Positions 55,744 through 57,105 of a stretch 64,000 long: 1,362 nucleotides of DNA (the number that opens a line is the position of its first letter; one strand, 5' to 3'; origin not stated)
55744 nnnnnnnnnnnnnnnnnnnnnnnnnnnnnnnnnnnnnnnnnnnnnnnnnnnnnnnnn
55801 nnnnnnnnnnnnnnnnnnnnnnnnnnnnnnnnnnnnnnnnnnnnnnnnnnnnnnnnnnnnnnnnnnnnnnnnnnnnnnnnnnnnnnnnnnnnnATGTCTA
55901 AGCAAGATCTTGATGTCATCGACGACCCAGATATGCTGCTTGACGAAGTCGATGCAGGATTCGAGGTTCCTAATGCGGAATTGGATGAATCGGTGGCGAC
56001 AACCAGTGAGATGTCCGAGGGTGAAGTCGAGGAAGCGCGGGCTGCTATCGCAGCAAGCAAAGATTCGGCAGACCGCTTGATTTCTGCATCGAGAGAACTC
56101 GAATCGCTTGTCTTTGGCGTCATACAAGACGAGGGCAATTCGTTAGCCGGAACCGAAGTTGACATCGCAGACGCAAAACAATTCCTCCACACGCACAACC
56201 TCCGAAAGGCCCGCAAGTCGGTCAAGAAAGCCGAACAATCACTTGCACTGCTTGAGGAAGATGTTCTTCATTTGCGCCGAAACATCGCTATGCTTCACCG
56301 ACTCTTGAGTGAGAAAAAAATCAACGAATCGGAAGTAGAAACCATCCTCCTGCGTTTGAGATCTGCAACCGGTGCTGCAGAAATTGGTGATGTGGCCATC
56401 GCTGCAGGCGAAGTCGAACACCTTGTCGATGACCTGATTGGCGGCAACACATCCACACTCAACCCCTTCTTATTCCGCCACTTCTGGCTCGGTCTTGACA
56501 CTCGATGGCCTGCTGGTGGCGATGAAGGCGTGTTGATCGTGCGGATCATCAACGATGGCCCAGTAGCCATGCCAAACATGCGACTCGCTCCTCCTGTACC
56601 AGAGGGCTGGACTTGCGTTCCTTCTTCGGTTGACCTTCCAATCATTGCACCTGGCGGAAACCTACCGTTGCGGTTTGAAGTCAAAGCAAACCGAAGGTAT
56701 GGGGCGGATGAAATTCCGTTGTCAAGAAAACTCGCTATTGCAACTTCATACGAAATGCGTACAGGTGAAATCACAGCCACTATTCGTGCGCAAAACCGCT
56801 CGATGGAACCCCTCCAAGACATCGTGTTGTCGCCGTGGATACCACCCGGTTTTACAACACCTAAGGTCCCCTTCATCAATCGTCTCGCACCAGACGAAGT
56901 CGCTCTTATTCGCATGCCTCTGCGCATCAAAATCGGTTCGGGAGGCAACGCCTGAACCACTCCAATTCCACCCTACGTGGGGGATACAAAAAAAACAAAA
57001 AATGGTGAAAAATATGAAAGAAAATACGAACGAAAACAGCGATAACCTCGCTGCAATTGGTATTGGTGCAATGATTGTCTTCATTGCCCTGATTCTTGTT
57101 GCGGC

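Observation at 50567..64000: Archaellum locus extended upstream by a three-gene module of unknown function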

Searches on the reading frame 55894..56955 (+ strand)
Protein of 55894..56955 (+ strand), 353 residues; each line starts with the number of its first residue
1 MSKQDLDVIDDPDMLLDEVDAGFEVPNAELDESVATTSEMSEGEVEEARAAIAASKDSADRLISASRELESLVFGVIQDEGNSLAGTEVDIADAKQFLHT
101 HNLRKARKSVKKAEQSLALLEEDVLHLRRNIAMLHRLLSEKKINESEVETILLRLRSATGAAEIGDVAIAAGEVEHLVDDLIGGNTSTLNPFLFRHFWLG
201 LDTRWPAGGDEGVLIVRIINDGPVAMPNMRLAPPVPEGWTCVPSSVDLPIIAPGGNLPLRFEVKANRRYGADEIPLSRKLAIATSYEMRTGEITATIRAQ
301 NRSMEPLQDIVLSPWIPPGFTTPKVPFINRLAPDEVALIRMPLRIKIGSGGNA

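Call 3: search_protein_families(library=pfam, proteins=[window:55894-56955:+], max_evalue=0.01)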
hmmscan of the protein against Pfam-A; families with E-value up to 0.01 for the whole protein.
window:55894-56955:+ (353 aa): 2 families
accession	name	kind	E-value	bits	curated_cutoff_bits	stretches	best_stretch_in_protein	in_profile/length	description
PF06160.17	EzrA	-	0.00013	20.9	39.6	1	82-154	75-144/557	Septation ring formation regulator, EzrA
PF10633.15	NPCBM_assoc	-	0.00097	19.7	24.4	0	209-267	4-62/78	NPCBM-associated, NEW3 domain of alpha-galactosidase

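Call 7: find_homologous_proteins(query=window:55894-56955:+, max_evalue=0.001)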
Query window:55894-56955:+ (353 aa): 640 proteins with E <= 0.001 among 8000 candidates; the best 120 are listed.
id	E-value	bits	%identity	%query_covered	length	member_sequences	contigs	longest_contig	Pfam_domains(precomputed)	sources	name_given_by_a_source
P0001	4.0e-227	771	100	100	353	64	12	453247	-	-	-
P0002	1.8e-205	700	90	100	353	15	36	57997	-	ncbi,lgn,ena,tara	tara:strand:- start:853 stop:1914 length:1062 start_codon:yes stop_codon:yes gene_type:complete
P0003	2.4e-205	699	90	100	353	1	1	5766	-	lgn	-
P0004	3.4e-205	699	90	100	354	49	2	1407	-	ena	-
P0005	7.9e-204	694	90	100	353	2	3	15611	-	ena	-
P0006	1.1e-203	694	89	100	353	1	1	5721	-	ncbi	-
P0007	1.8e-203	693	89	100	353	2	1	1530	-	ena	-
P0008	3.4e-203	692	90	100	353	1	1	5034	-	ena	-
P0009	5.7e-203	692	89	100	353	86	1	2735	-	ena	-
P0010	1.0e-202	691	89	100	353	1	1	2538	-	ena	-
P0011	1.2e-202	690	88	100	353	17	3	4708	-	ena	-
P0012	1.3e-202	690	89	100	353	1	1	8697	-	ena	-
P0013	2.9e-200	683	89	100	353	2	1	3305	-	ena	-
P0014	1.2e-197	674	89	100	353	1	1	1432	-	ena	-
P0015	2.2e-196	670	86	100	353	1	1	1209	-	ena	-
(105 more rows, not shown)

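Call 10: find_related_loci(query=A1, collection=genome_contigs, flank=10000)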
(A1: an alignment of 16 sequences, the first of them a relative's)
Query A1 (353 aa) in genome_contigs; peptide patterns used: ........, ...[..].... (x = any residue, [..] = any of these).
434 stretches matched a pattern; 169 encode a relative of the query (tblastn E <= 1e-3); the best 80 are kept; 80 distinct loci.
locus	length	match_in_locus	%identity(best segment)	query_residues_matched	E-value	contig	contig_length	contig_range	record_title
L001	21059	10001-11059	98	1-353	0e+0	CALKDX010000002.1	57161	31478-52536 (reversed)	MAG: Candidatus Poseidoniaceae archaeon isolate S4_Bin_Bin_159_sub_1 genome assembly, contig: c_000000758318, whole geno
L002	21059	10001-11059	97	1-353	0e+0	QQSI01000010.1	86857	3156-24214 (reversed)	MAG: Candidatus Poseidoniales archaeon isolate bin_35 U_43220-10, whole genome shotgun sequence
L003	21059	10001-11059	90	1-353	0e+0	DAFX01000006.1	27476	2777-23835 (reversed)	MAG TPA_asm: Euryarchaeota archaeon UBA433 UBA433_contig_7779, whole genome shotgun sequence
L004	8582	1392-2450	90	1-353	0e+0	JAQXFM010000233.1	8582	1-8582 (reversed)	MAG: Candidatus Poseidoniaceae archaeon isolate cluster3-bin.98 k119_470714, whole genome shotgun sequence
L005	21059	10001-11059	89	1-353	0e+0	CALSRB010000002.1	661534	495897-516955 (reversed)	MAG: Candidatus Poseidoniaceae archaeon isolate B_MB87 genome assembly, contig: contig_21783_B_MB87, whole genome shotgu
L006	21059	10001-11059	89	1-353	0e+0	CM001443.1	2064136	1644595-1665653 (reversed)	MAG: uncultured Candidatus Poseidoniales archaeon isolate MG-II chromosome, whole genome shotgun sequence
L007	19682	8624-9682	90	1-353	0e+0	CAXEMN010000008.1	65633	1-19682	MAG TPA_asm: uncultured Candidatus Poseidoniales archaeon isolate ERR598963_concoct_97 genome assembly, contig: ERZ83144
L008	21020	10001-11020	91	14-353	0e+0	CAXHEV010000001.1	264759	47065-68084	MAG TPA_asm: uncultured Candidatus Poseidoniales archaeon isolate SRR12480315_binner12_Refined_19 genome assembly, conti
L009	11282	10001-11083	84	1-353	0e+0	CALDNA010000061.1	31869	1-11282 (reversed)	MAG TPA_asm: uncultured euryarchaeote isolate ERR599035_bin.45_CONCOCT_v1.1_MAG genome assembly, contig: ERZ840559.410,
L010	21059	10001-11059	89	1-353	0e+0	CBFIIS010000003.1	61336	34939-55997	MAG: Candidatus Poseidoniaceae archaeon isolate Co_bin_798_indstr genome assembly, contig: Co_bin_798_indstr_c3, whole g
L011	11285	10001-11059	86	1-353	0e+0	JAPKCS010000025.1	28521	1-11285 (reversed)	MAG: Candidatus Poseidoniaceae archaeon isolate ANT-70 NODE_563_length_28521_cov_13.004918, whole genome shotgun sequenc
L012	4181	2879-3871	74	12-352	2e-174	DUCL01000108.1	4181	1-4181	MAG TPA_asm: Candidatus Poseidoniales archaeon isolate UWMA-0328 NODE_26875_length_4181_cov_0.616854, whole genome shotg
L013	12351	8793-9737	77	38-352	2e-166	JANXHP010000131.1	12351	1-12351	MAG: Candidatus Poseidoniaceae archaeon isolate Bin06_025 c_000000818670, whole genome shotgun sequence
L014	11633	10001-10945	77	39-353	6e-166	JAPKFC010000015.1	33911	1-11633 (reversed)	MAG: Candidatus Poseidoniaceae archaeon isolate ANT-132 NODE_543_length_33911_cov_7.062943, whole genome shotgun sequenc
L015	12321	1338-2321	72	16-353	3e-165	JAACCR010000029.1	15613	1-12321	MAG: Methanobacteriota archaeon isolate H12BWF_bin.14 H12bwf_k87_245647_1_15613, whole genome shotgun sequence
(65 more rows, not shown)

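Call 24: predict_structure(alignment_id=A1)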
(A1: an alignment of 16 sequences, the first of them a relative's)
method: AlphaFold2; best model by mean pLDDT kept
length: 353 residues; sequences in the alignment: 16
mean_pLDDT: 56.3   pTM: 0.35
mean pLDDT of the five models: 56.3, 54.1, 53.9, 50.3, 49.2
residues with pLDDT >= 90: 0; 70-90: 60; 50-70: 176; < 50: 117
segments of 3 or more residues with pLDDT < 50: 1-55, 76-82, 183-201, 223-225, 227-239, 243-246, 252-254, 289-291, 347-353
pLDDT, mean of each block of 10 residues (from residue 1): 31 29 29 30 39 47 61 51 57 71 68 68 64 62 63 68 67 67 38 43 54 61 48 47 49 58 64 61 59 67 77 70 75 79 56 30
secondary structure, 60 per line:
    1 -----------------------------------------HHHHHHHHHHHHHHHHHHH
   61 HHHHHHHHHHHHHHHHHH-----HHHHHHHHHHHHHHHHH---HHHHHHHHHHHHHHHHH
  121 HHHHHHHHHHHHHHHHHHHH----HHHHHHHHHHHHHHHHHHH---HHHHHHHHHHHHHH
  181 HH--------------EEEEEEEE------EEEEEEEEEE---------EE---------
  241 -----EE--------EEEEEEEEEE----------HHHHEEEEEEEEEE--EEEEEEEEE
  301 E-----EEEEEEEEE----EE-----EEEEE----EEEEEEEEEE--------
elements in order: H42-78 H84-100 H104-140 H145-163 H167-182 E197-204 E211-220 E256-265 H276-279 E280-289 E292-301 E307-315 E327-331 E336-345

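Call 25: search_protein_families(library=ncbifam, proteins=[window:55894-56955:+], max_evalue=1)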
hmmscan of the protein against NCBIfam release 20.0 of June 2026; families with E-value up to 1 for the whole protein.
window:55894-56955:+ (353 aa): 5 families
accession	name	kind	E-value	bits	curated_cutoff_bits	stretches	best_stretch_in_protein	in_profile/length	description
NF003410.0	PRK04778.1-4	equivalog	0.00085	18.2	754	1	82-136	83-137/575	septation ring formation regulator EzrA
TIGR02169.1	SMC_prok_A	equivalog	0.013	13.2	729.4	1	16-157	775-918/1165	chromosome segregation protein SMC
NF003407.0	PRK04778.1-1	equivalog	0.014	13.9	913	1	82-136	82-136/574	septation ring formation regulator EzrA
TIGR01451.2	B_ant_repeat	repeat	0.089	12.8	24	0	216-246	18-48/53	DUF11 type repeat protein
NF047362.1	CT392_fam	equivalog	0.2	10.5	160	1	33-136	72-170/383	CT392 family protein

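Call 27: search_protein_representatives(alignment_id=A1)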
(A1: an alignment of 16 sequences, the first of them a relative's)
Query: 16 sequences, 360 profile positions. Proteins with E-value up to 0.001 (for the whole library): 62; up to 1e-10: 47; up to 1e-30: 21. The best 62 are listed.
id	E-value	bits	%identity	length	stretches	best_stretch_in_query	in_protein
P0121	1.8e-180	616.3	-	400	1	5-359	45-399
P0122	1.2e-127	442.4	-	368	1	25-359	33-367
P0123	4.8e-99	348.4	-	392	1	5-353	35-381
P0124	4.1e-95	335.4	-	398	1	45-358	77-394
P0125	7.2e-86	305.0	-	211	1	10-208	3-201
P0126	4.0e-72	259.8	-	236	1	140-308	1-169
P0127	3.2e-54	200.9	-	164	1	140-253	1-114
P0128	2.3e-53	198.1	-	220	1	70-286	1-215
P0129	5.9e-51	190.2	-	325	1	47-343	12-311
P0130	1.4e-45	172.5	-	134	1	146-241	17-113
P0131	2.3e-43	165.2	-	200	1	19-169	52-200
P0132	3.2e-40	154.8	-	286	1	107-352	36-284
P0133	4.3e-40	154.4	-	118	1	250-358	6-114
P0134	6.0e-39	150.7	-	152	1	1-146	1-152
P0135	1.3e-38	149.6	-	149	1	48-158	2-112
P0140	1.3e-32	129.8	-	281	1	101-346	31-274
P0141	7.8e-32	127.3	-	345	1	33-339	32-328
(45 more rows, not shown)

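Call 30: list_cluster_members(proteins=[P0122, P0123, P0124, P0129, P0132, P0140, P0141])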
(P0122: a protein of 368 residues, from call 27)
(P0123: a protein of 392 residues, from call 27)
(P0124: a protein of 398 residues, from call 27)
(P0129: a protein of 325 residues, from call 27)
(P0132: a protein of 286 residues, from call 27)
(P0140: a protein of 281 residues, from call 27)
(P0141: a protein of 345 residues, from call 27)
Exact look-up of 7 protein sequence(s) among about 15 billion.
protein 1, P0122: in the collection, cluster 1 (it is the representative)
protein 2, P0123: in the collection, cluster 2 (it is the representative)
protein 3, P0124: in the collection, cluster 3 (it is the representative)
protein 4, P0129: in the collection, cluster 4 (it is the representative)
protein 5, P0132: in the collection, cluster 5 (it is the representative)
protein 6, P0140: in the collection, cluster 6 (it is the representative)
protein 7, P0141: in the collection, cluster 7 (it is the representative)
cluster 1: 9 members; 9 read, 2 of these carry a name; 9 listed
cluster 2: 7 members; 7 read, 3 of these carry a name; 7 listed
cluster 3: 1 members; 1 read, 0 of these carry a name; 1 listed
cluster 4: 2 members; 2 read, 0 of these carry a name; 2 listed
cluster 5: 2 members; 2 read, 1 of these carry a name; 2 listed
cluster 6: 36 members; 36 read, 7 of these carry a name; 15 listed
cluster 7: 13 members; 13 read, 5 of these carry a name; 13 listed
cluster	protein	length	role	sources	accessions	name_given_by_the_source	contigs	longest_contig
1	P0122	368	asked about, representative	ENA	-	-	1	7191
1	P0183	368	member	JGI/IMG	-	hypothetical protein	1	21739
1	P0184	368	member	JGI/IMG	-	hypothetical protein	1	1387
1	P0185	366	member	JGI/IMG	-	-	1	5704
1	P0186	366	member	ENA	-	-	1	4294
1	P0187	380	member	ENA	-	-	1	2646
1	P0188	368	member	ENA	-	-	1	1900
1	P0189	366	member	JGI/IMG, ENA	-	-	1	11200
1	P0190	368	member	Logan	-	-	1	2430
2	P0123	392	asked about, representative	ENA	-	-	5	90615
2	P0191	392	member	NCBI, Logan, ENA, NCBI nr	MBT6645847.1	MAG: hypothetical protein HOB52_08575 [Euryarchaeota archaeon] | hypothetical protein [Euryarchaeota archaeon]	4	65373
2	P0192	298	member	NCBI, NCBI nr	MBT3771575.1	MAG: hypothetical protein HOF90_01610, partial [Euryarchaeota archaeon] | hypothetical protein [Euryarchaeota archaeon]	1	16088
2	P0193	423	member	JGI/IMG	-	hypothetical protein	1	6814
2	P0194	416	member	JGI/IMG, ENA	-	-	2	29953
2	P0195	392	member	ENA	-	-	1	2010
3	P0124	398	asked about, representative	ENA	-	-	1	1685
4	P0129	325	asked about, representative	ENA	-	-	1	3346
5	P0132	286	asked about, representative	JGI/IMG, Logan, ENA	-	-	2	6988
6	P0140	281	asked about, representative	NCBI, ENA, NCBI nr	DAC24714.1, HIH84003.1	MAG TPA: hypothetical protein HA345_01200 [Candidatus Thalassarchaeaceae archaeon] | MAG TPA: hypothetical protein D7H94_01190 [Candidatus Poseidoniales archaeon]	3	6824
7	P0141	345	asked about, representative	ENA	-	-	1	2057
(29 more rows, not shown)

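Call 31: find_homologous_proteins(query=A3, max_evalue=0.001)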
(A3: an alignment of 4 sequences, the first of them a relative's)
Query A3 (4 sequences) (325 aa, profile of the alignment): 15 proteins with E <= 0.001 among 8000 candidates.
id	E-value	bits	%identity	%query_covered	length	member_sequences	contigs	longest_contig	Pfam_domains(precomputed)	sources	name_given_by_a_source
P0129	2.3e-127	442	100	100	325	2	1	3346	-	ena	-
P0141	2.3e-125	436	26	85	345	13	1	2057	-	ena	-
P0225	2.5e-115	403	28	83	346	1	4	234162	-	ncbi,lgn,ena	-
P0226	8.5e-115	401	30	72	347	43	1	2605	-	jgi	-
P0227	7.4e-113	394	27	86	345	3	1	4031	-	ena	-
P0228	1.8e-110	387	28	81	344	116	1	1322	-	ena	-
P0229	7.0e-109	381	27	87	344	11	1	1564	-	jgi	jgi:hypothetical protein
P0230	5.3e-93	329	32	59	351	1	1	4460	-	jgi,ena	-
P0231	4.8e-92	326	31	59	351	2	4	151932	-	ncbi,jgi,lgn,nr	ncbi:MAG: hypothetical protein QF760_02045 [Candidatus Thalassarchaeaceae archaeon]|jgi:hypothetical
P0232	4.8e-92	326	32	59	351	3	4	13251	-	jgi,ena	-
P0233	2.2e-91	324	33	55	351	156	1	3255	-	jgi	jgi:hypothetical protein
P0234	4.9e-91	323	31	59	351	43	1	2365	-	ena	-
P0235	2.2e-89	317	32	59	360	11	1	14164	-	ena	-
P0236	2.5e-80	288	30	57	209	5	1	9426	-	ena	-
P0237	2.4e-35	140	30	26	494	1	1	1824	PF00171.28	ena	-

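Call 32: find_encoding_contigs(protein=P0225, flank=10000, max_places=2)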
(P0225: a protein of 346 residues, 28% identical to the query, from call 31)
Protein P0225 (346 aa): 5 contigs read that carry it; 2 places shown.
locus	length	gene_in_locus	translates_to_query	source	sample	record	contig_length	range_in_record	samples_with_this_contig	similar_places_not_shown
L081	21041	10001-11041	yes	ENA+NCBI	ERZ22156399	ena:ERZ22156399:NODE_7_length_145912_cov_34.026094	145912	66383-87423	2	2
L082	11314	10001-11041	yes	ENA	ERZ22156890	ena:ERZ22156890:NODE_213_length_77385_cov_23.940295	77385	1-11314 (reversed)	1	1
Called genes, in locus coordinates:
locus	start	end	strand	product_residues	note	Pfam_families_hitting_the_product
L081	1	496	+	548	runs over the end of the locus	PF00005:ABC_tran, PF00006:ATP-synt_ab (faint), PF00931:NB-ARC (faint), PF02463:SMC_N (weak), PF05729:NACHT (faint), PF13166:AAA_13 (faint), PF12848:ABC_tran_Xtn (weak), PF00005:ABC_tran, +5 more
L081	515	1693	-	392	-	PF04123:DUF373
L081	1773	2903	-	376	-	PF04104:DNA_primase_lrg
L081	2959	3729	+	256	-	-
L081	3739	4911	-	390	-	PF04151:PPC (faint)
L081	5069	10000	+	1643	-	PF11614:FixG_C (faint)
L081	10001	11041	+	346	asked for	-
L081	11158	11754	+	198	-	PF01917:Flagellin_arch-type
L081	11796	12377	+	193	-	PF01917:Flagellin_arch-type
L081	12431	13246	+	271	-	-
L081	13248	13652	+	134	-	-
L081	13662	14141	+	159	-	PF01917:Flagellin_arch-type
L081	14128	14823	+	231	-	PF06745:ATPase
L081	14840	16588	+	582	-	PF00437:T2SSE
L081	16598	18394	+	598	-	PF00482:T2SSF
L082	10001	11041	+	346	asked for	-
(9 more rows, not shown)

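Call 33: find_encoding_contigs(protein=P0231, flank=10000, max_places=2)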
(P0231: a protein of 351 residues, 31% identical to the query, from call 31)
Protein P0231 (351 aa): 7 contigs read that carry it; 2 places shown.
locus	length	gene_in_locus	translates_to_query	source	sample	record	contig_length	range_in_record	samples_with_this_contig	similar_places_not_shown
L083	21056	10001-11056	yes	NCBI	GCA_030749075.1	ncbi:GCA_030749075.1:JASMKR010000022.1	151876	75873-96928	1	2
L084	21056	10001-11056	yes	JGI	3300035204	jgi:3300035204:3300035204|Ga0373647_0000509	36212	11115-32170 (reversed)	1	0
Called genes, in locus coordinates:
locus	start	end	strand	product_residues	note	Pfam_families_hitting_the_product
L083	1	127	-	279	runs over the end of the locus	PF02749:QRPTase_N, PF01729:QRPTase_C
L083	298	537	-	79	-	-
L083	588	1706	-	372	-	PF04123:DUF373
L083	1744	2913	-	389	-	PF04104:DNA_primase_lrg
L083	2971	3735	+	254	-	-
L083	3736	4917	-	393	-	-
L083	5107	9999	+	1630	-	-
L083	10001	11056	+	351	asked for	-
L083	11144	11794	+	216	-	PF01917:Flagellin_arch-type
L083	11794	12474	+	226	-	PF01917:Flagellin_arch-type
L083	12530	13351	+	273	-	-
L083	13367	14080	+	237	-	-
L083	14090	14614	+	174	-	PF01917:Flagellin_arch-type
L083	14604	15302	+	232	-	PF06745:ATPase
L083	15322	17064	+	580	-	PF00437:T2SSE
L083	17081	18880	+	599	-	PF00482:T2SSF (weak)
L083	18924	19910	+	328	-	-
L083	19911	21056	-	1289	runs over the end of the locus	PF03833:PolC_DP2_N, PF24844:PolC_DP2_central, PF24846:PolC_DP2_cat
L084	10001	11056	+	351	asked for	-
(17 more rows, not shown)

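Call 36: find_related_loci(query=A4, collection=metagenome_contigs, flank=10000)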
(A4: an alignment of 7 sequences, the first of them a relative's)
Query A4 (281 aa) in metagenome_contigs; peptide patterns used: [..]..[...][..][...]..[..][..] (x = any residue, [..] = any of these).
600 stretches matched a pattern (row limit reached: there are more); 30 encode a relative of the query (tblastn E <= 1e-3); 30 distinct loci.
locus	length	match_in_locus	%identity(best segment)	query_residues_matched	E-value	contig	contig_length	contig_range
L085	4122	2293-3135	98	1-281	0e+0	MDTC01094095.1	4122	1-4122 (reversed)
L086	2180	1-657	98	63-281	2e-150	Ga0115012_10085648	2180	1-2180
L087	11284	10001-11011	34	3-278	6e-66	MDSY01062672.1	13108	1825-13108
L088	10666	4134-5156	34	1-278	2e-62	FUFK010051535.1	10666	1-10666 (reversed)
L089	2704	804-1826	34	1-278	7e-63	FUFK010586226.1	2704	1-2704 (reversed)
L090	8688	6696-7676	32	12-278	3e-59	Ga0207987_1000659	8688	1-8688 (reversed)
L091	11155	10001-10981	32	12-278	8e-59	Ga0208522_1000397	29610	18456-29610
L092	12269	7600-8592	42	10-278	7e-59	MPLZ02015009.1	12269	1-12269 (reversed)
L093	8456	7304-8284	33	12-278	1e-57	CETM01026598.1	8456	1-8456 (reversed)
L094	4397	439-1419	33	12-278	3e-57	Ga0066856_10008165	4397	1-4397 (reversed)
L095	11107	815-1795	33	12-278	5e-57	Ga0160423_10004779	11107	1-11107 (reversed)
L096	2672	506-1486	33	12-278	2e-57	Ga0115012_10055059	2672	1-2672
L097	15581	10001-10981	32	12-278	7e-57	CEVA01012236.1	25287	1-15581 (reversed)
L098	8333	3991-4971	32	12-278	9e-57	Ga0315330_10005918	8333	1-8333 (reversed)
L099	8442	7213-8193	42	12-278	2e-56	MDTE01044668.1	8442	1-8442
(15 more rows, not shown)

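Call 46: search_protein_families(library=pfam, proteins=[L083:18924-19910:+, L083:3736-4917:-, L083:12530-13351:+], max_evalue=10)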
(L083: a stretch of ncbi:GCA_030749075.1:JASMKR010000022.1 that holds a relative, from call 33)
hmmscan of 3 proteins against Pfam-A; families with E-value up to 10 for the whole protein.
L083:18924-19910:+ (328 aa): 2 families
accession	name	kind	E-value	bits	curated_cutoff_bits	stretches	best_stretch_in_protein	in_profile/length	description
PF06847.16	Arc_PepC_II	-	0.00014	22.8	29.9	1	230-319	5-92/93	Archaeal Peptidase A24 C-terminus Type II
PF01478.23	Peptidase_A24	-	0.31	11.9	26.5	1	124-203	37-97/104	Type IV leader peptidase family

L083:3736-4917:- (393 aa): 2 families
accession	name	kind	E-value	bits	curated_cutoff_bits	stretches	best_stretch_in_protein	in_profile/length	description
PF04151.21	PPC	-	0.0022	19.2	25.9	2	276-347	8-68/70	Bacterial pre-peptidase C-terminal domain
PF01483.27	P_proprotein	-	0.0053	17.3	21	1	281-356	6-77/86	Proprotein convertase P-domain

L083:12530-13351:+ (273 aa): 2 families
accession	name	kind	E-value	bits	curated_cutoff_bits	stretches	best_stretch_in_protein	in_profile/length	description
PF05377.16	FlaC_arch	-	0.075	13.9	27.8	1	164-178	40-54/55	Flagella accessory protein C (FlaC)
PF22267.1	MlrA_C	-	0.23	12.2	27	1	45-74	19-48/77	Transcriptional regulator MlrA, C-terminal domain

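Call 48: search_solved_structures(query=A2, max_evalue=10)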
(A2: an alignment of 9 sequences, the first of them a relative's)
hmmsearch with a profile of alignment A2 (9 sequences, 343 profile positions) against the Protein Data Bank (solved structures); distinct sequences matched with E-value up to 10: 22.
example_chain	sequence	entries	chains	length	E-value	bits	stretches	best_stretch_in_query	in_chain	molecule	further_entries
8qox_B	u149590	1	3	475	0.0007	21.9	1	51-170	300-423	Conserved membrane protein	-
9fyn_A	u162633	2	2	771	0.0028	20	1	206-257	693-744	lacto-n-biosidase GH20 | TrpyGH20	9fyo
5hiu_A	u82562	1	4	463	0.035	16.4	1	113-188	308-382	GTPase activator-like protein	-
2c5j_A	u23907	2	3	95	0.24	13.6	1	73-131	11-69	T-SNARE AFFECTING A LATE GOLGI COMPARTMENT PROTEIN 1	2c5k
9iho_T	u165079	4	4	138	0.34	13.1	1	238-297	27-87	Acyl carrier protein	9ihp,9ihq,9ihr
2c5i_T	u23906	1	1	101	0.34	13.1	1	73-131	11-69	T-SNARE AFFECTING A LATE GOLGI COMPARTMENT PROTEIN 1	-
9d83_C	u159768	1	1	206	0.36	13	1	33-111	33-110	Gp34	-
6h9m_A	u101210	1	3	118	0.59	12.3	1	56-130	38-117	Coiled-coil domain-containing protein 90B, mitochondrial,General control protein GCN4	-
5aps_A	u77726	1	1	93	0.8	11.9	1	99-145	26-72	GENERAL CONTROL PROTEIN GCN4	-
4zry_B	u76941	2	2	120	0.86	11.8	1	35-122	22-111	Keratin, type II cytoskeletal 1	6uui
4uy3_A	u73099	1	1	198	0.95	11.7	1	7-118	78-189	SEPTATION RING FORMATION REGULATOR EZRA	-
7rpr_A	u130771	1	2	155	1.4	11.1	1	22-100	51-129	Fibronectin-binding lipoprotein FbpA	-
5zwn_S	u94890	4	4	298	1.4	11.1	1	45-151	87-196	U1 small nuclear ribonucleoprotein A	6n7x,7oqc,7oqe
3zc0_A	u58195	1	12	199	1.6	10.9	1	126-172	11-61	AFTRAX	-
7x5d_A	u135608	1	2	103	2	10.6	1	58-140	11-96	Lamin-A/C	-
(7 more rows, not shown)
